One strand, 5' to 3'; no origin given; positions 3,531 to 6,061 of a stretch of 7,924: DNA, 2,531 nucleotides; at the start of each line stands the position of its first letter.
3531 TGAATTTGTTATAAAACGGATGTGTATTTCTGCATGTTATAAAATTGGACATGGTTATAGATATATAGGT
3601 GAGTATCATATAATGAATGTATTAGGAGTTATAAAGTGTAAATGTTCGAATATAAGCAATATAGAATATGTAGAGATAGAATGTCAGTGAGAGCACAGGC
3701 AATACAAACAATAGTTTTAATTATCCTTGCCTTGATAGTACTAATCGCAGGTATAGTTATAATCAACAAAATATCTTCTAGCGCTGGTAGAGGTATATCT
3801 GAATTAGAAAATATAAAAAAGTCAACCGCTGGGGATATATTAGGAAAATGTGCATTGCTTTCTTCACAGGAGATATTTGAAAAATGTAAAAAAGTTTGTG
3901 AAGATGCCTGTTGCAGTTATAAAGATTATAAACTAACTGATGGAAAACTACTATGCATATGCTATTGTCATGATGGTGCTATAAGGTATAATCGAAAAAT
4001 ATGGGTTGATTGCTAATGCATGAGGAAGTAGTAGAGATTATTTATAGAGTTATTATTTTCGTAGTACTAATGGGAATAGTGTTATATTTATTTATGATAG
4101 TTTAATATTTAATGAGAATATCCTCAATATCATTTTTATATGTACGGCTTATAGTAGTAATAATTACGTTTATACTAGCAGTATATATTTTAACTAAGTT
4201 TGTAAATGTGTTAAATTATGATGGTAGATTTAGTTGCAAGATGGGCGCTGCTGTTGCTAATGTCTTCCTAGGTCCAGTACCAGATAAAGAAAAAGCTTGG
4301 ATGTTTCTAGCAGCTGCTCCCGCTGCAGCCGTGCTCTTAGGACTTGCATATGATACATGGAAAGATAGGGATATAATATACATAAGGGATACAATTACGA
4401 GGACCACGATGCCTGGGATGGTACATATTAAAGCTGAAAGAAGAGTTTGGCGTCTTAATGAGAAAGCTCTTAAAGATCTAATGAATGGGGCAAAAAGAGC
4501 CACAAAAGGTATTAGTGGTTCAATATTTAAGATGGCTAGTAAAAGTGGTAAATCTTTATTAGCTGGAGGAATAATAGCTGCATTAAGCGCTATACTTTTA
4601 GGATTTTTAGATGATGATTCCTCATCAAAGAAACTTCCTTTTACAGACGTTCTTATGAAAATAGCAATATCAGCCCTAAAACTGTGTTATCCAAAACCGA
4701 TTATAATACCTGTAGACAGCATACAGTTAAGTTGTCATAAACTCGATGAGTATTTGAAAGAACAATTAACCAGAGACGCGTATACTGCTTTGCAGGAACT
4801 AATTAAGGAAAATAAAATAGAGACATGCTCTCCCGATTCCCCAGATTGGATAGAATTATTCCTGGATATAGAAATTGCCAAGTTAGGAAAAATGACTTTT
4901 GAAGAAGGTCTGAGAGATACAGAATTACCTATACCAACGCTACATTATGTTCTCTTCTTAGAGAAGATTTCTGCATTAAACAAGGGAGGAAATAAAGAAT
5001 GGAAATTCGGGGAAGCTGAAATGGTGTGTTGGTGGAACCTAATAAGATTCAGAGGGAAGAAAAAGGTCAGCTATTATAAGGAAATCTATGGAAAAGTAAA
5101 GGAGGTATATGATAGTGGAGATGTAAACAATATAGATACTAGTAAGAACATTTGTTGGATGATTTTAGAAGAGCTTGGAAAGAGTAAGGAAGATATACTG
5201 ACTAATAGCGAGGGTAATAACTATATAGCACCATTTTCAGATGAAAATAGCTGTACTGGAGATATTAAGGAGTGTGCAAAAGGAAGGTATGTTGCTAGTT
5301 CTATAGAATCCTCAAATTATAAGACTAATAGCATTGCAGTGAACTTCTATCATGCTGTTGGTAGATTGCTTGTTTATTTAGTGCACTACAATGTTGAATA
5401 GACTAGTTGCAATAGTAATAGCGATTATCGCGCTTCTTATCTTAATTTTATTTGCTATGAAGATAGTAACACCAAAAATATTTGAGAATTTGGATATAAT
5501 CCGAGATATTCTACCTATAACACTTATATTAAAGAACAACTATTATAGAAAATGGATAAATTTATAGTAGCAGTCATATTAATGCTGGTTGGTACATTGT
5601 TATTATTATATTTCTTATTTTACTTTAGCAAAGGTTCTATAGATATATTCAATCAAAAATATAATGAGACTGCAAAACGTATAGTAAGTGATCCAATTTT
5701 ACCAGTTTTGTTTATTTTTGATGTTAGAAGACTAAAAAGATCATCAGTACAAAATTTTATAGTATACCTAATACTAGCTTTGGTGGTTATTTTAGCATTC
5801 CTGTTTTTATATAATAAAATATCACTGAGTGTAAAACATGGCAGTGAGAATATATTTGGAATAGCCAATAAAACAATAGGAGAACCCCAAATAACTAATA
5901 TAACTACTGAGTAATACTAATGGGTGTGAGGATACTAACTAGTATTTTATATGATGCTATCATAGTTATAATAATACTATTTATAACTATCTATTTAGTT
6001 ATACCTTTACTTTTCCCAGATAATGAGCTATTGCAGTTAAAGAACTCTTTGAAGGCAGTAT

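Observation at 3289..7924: Nine-gene translationally coupled operon made only of N-terminally anchored, Cys-rich proteins of unknown family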

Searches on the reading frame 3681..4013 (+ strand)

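Call 6: search_protein_families(library=pfam, max_evalue=1, proteins=[window:3681-4013:+])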
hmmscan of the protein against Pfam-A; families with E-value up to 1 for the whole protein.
window:3681-4013:+ (111 aa): 3 families
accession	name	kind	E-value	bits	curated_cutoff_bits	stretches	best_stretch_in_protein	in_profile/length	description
PF19330.4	DNER_C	-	0.047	14.3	27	1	11-93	15-99/105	Delta and Notch-like EGF-related receptor C-terminus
PF10717.14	ODV-E18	-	0.14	12.5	28.1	1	10-34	25-49/87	Occlusion-derived virus envelope protein ODV-E18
PF11239.13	DUF3040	-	0.6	10.8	24.7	1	3-36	41-74/84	Protein of unknown function (DUF3040)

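Call 7: search_protein_families(library=ncbifam, max_evalue=1, proteins=[window:3681-4013:+])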
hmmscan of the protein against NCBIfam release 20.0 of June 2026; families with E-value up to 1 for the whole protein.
window:3681-4013:+ (111 aa): 1 family
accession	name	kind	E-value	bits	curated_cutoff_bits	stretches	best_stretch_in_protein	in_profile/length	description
NF033483.0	PknB_PASTA_kin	equivalog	0.32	10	450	1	7-79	335-407/563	Stk1 family PASTA domain-containing Ser/Thr kinase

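Call 8: search_protein_families(library=phrogs, max_evalue=1, proteins=[window:3681-4013:+])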
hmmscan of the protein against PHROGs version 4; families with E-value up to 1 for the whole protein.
window:3681-4013:+ (111 aa): 0 families

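Call 70: search_protein_families(library=padloc, max_evalue=0.1, proteins=[window:3681-4013:+])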
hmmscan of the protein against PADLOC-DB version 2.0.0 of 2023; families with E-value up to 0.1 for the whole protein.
window:3681-4013:+ (111 aa): 0 families

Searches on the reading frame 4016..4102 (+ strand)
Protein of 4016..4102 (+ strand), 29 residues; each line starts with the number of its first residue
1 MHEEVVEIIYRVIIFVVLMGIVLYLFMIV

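Call 6: search_protein_families(library=pfam, max_evalue=1, proteins=[window:4016-4102:+])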
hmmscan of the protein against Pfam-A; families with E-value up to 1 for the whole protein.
window:4016-4102:+ (29 aa): 1 family
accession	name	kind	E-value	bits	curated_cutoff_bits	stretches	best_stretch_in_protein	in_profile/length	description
PF00584.25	SecE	-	0.048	14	22.7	1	3-26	20-43/55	SecE/Sec61-gamma subunits of protein translocation complex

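Call 7: search_protein_families(library=ncbifam, max_evalue=1, proteins=[window:4016-4102:+])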
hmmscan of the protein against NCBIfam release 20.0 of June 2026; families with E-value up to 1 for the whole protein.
window:4016-4102:+ (29 aa): 1 family
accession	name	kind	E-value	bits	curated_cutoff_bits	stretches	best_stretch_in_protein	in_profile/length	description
NF006292.0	PRK08475.1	equivalog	0.12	12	166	1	6-26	26-46/171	F0F1 ATP synthase subunit B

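Call 8: search_protein_families(library=phrogs, max_evalue=1, proteins=[window:4016-4102:+])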
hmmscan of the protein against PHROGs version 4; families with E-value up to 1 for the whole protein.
window:4016-4102:+ (29 aa): 0 families

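Call 70: search_protein_families(library=padloc, max_evalue=0.1, proteins=[window:4016-4102:+])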
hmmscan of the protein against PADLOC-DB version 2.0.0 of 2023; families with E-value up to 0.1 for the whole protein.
window:4016-4102:+ (29 aa): 0 families

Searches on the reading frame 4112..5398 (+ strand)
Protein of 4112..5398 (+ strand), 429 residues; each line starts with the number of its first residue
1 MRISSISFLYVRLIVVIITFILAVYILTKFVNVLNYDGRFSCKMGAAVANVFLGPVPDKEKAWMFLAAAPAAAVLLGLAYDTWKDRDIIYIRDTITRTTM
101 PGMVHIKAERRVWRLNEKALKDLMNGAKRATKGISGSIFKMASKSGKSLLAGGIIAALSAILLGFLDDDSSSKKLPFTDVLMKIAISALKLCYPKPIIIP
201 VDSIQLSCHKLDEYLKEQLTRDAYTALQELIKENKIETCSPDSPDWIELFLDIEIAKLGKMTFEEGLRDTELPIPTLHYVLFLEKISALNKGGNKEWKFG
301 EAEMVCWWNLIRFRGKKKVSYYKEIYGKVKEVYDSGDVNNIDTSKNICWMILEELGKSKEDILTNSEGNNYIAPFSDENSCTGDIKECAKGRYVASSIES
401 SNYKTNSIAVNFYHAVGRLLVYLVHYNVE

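Call 6: search_protein_families(library=pfam, max_evalue=1, proteins=[window:4112-5398:+])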
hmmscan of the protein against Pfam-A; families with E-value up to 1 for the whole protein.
window:4112-5398:+ (429 aa): 0 families

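Call 7: search_protein_families(library=ncbifam, max_evalue=1, proteins=[window:4112-5398:+])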
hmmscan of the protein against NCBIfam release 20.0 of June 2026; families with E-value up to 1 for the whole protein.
window:4112-5398:+ (429 aa): 1 family
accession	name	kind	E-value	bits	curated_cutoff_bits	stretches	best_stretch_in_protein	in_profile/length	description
NF045910.1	Sul7s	equivalog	0.1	12.6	100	1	223-237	34-48/56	winged-helix single-stranded DNA-binding protein Sul7s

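Call 8: search_protein_families(library=phrogs, max_evalue=1, proteins=[window:4112-5398:+])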
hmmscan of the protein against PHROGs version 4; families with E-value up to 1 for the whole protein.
window:4112-5398:+ (429 aa): 0 families

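Call 14: find_homologous_proteins(query=window:4112-5398:+, max_evalue=0.01)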
Query window:4112-5398:+ (429 aa): 4 proteins with E <= 0.01 among 8000 candidates.
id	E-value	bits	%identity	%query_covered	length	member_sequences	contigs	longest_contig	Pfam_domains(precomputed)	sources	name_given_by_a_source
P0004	6.3e-258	873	100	90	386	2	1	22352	-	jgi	-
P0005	7.5e-135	468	55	93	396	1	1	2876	-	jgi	-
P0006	3.1e-79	285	51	65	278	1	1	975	-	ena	-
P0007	9.0e-76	273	48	71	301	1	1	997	-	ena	-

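Call 32: find_homologous_proteins(query=A3, max_evalue=0.01)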
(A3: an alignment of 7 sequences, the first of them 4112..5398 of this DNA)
Query A3 (7 sequences) (429 aa, profile of the alignment): 7 proteins with E <= 0.01 among 8000 candidates.
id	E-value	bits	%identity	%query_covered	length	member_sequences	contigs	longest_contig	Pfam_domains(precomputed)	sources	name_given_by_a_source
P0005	7.5e-161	554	55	93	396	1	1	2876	-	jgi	-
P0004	5.3e-145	502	100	90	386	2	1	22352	-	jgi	-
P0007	2.9e-130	453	48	71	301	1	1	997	-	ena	-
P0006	7.4e-124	432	51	65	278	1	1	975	-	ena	-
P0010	2.7e-113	397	22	69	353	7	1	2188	-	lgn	-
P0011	2.6e-85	305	37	17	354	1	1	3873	-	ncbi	ncbi:MAG: hypothetical protein QW648_03010 [Nanoarchaeales archaeon]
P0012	5.0e-66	241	28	15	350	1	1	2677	-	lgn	-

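Call 43: predict_structure(alignment_id=A4)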
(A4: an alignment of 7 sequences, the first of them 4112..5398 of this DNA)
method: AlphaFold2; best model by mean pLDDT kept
length: 429 residues; sequences in the alignment: 7
mean_pLDDT: 44.7   pTM: 0.43
mean pLDDT of the five models: 44.7, 43.9, 42.4, 34.6, 31.3
residues with pLDDT >= 90: 2; 70-90: 61; 50-70: 38; < 50: 328
segments of 3 or more residues with pLDDT < 50: 1-10, 15-205, 262-295, 313-320, 325-340, 365-423, 425-429
pLDDT, mean of each block of 10 residues (from residue 1): 42 48 42 30 33 27 31 35 34 35 35 35 40 34 32 35 33 33 37 35 55 80 87 83 72 67 39 32 39 49 68 49 46 39 71 75 45 34 30 25 41 42 47
secondary structure, 60 per line:
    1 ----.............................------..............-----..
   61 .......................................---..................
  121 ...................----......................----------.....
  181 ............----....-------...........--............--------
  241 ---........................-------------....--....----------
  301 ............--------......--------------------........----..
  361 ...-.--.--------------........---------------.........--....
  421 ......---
elements in order: H5-33 H40-53 H59-99 H103-139 H144-165 H176-192 E197-200 H208-218 H221-232 H244-267 E281-284 H287-290 H301-312 H321-326 H347-354 H359-363 H383-390 E406-414 E417-426

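Call 45: search_solved_structures(query=A3, max_evalue=10)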
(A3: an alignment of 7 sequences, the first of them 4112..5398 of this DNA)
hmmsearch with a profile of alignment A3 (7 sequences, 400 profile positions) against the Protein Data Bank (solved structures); distinct sequences matched with E-value up to 10: 11.
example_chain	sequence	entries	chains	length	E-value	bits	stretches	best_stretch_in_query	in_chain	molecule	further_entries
6mnr_H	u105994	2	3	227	0.49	12.5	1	38-114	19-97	Ab DH753 heavy chain Fab fragment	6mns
8w5h_H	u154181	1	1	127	0.5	12.5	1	56-113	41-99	Heavy chain of Ab10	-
6dzr_H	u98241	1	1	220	0.53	12.4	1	38-121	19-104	h38c2 heavy chain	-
5e03_A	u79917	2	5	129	0.54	12.4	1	38-117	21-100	CTLA-4 nanobody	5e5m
6u85_H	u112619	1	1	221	0.65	12.1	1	38-121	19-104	Antibody Fab heavy chain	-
7kkz_H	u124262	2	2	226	1.1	11.4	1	44-109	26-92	Heavy chain of Fab fragment of mouse monoclonal antibody M4H2K1 | M4H2K1 Fab heavy chain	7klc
9q69_C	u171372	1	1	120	1.3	11.1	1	38-115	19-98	RP.057 Heavy Chain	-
7tus_A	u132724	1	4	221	1.4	11.1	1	38-114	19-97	Antibody Heavy Chain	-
8t59_A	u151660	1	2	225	1.4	11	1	44-120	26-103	Para.09 heavy chain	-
9pv5_A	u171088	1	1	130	1.5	10.9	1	38-114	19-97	W3-05 rhesus macaque Fab heavy chain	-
9pms_H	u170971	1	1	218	2.8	10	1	38-106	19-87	Antibody heavy chain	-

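Call 53: find_encoding_contigs(protein=P0005, flank=10000, max_places=3)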
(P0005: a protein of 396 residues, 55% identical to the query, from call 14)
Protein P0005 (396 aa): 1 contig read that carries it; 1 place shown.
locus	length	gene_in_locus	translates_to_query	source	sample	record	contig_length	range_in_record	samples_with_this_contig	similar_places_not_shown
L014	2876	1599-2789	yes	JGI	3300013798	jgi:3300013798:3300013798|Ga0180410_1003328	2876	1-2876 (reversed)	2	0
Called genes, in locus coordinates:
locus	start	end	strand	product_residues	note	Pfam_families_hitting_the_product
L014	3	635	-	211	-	?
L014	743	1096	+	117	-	-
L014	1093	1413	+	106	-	-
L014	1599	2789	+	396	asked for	-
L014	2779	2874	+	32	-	?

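Call 54: find_encoding_contigs(protein=P0011, flank=10000, max_places=3)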
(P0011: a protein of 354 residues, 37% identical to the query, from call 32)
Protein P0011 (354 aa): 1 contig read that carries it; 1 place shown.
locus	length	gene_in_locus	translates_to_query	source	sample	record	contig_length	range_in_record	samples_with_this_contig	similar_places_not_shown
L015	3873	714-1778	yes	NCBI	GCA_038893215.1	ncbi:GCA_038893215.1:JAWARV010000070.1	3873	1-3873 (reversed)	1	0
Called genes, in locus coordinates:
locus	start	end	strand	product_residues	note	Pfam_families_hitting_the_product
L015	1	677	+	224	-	?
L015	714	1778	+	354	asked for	-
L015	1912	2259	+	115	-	-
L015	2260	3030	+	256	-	-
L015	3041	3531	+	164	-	-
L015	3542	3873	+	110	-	?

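Call 66: find_related_loci(query=window:4112-5398:+, collection=viral_contigs, flank=5000)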
Query window:4112-5398:+ (429 aa) in viral_contigs; peptide patterns used: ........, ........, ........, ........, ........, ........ (x = any residue, [..] = any of these).
1 stretches matched a pattern, but none encodes a relative of the query by tblastn (E <= 1e-3).

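Call 70: search_protein_families(library=padloc, max_evalue=0.1, proteins=[window:4112-5398:+])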
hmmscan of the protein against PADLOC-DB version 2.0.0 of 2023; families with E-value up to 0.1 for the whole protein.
window:4112-5398:+ (429 aa): 0 families

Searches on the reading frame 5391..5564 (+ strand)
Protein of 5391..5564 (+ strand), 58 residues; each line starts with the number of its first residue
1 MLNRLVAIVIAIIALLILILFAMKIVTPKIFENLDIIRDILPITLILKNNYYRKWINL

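Call 6: search_protein_families(library=pfam, max_evalue=1, proteins=[window:5391-5564:+])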
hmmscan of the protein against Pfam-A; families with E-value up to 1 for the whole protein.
window:5391-5564:+ (58 aa): 0 families

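Call 7: search_protein_families(library=ncbifam, max_evalue=1, proteins=[window:5391-5564:+])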
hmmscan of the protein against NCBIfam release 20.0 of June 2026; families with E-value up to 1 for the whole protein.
window:5391-5564:+ (58 aa): 3 families
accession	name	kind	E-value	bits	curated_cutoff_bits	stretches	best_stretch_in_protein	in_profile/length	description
NF045801.1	efflux_ABUW_0982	equivalog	0.0092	14.9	675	1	2-57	54-109/392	chloramphenicol efflux transporter CxpE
NF004411.0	PRK05759.1-2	equivalog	0.17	12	131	1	6-35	5-34/156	F0F1 ATP synthase subunit B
NF004412.0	PRK05759.1-3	equivalog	0.2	11.5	156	1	6-34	28-56/185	F0F1 ATP synthase subunit B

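Call 8: search_protein_families(library=phrogs, max_evalue=1, proteins=[window:5391-5564:+])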
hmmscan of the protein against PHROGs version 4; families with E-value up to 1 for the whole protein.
window:5391-5564:+ (58 aa): 1 family
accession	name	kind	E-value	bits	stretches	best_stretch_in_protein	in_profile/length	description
phrog_31430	-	unknown function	0.9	11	1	5-33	4-32/107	-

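Call 70: search_protein_families(library=padloc, max_evalue=0.1, proteins=[window:5391-5564:+])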
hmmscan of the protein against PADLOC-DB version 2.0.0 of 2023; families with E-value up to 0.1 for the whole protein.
window:5391-5564:+ (58 aa): 0 families

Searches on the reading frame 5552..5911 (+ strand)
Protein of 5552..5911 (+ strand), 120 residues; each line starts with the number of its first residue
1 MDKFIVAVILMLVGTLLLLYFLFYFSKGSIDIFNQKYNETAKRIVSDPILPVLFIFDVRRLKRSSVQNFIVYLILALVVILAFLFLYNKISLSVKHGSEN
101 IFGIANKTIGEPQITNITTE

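Call 6: search_protein_families(library=pfam, max_evalue=1, proteins=[window:5552-5911:+])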
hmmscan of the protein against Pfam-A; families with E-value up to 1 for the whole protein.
window:5552-5911:+ (120 aa): 14 families
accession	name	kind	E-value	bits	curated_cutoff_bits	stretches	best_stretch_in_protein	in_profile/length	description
PF03994.20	DUF350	-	0.0053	17.2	26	1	65-91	5-31/133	Domain of Unknown Function (DUF350)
PF17561.7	TssO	-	0.04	14.6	29.2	1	7-38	12-43/148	Type VI secretion system, TssO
PF06785.16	UPF0242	-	0.058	13.9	33.5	1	3-47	35-79/194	Uncharacterised protein family (UPF0242) N-terminus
PF21844.1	DUF6903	-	0.061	13.8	24.2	1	73-89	35-51/54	Family of unknown function (DUF6903)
PF16954.10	HRG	-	0.11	13.3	27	1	70-93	9-34/52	Haem-transporter, endosomal/lysosomal, haem-responsive gene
PF13273.12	DUF4064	-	0.21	12.2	32.1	1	5-92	10-78/102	Protein of unknown function (DUF4064)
PF00344.25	SecY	-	0.28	10.9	32.2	1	6-101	128-238/306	SecY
PF00892.27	EamA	-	0.36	11.5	28.2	1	4-93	31-118/135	EamA-like transporter family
PF05545.16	FixQ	-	0.36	11.2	29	1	8-44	13-45/49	Cbb3-type cytochrome oxidase component FixQ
PF06480.20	FtsH_ext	-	0.38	11.4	25.5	0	70-90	2-29/103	FtsH Extracellular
PF20456.3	DUF6709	-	0.4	10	27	0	4-37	188-221/339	Family of unknown function (DUF6709)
PF07895.16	DUF1673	-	0.47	10.8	30.4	1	6-98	79-157/204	Protein of unknown function (DUF1673)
PF12669.12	FeoB_associated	-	0.72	10.6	27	0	67-84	1-18/44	FeoB-associated Cys-rich membrane protein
PF06157.16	DUF973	-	0.86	9.1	26.4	1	58-110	5-57/309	Protein of unknown function (DUF973)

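Call 7: search_protein_families(library=ncbifam, max_evalue=1, proteins=[window:5552-5911:+])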
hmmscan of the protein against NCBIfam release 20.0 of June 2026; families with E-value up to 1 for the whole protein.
window:5552-5911:+ (120 aa): 4 families
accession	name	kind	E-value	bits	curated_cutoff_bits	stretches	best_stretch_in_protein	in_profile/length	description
NF040945.1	CCC_membrane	equivalog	0.085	13.2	65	1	5-42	59-96/99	CCC motif membrane protein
NF011297.0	PRK14710.1-1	equivalog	0.14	13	173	1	69-97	14-43/86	hypothetical protein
TIGR02893.2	spore_yabQ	equivalog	0.27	11.5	32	0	4-33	40-69/88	spore cortex biosynthesis protein YabQ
NF041554.1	SA1362_fam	subfamily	0.3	11.3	42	0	8-26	30-48/70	SA1362 family protein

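Call 8: search_protein_families(library=phrogs, max_evalue=1, proteins=[window:5552-5911:+])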
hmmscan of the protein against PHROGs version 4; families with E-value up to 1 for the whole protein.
window:5552-5911:+ (120 aa): 3 families
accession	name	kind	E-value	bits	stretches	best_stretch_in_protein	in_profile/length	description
phrog_29907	-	unknown function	0.26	12.7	1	68-91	11-34/134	-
phrog_14813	-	unknown function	0.34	12.3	1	55-98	20-63/96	-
phrog_37432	-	other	0.44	11.6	1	15-44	6-34/45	transglycosylase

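Call 70: search_protein_families(library=padloc, max_evalue=0.1, proteins=[window:5552-5911:+])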
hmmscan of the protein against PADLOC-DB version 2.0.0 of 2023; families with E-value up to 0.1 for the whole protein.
window:5552-5911:+ (120 aa): 1 family
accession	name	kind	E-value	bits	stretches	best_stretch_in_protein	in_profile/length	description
PDLC01129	Unk_05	-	0.034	12.1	1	63-91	8-36/195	Membrane protein (1TM at N-terminus) fused to unknown domain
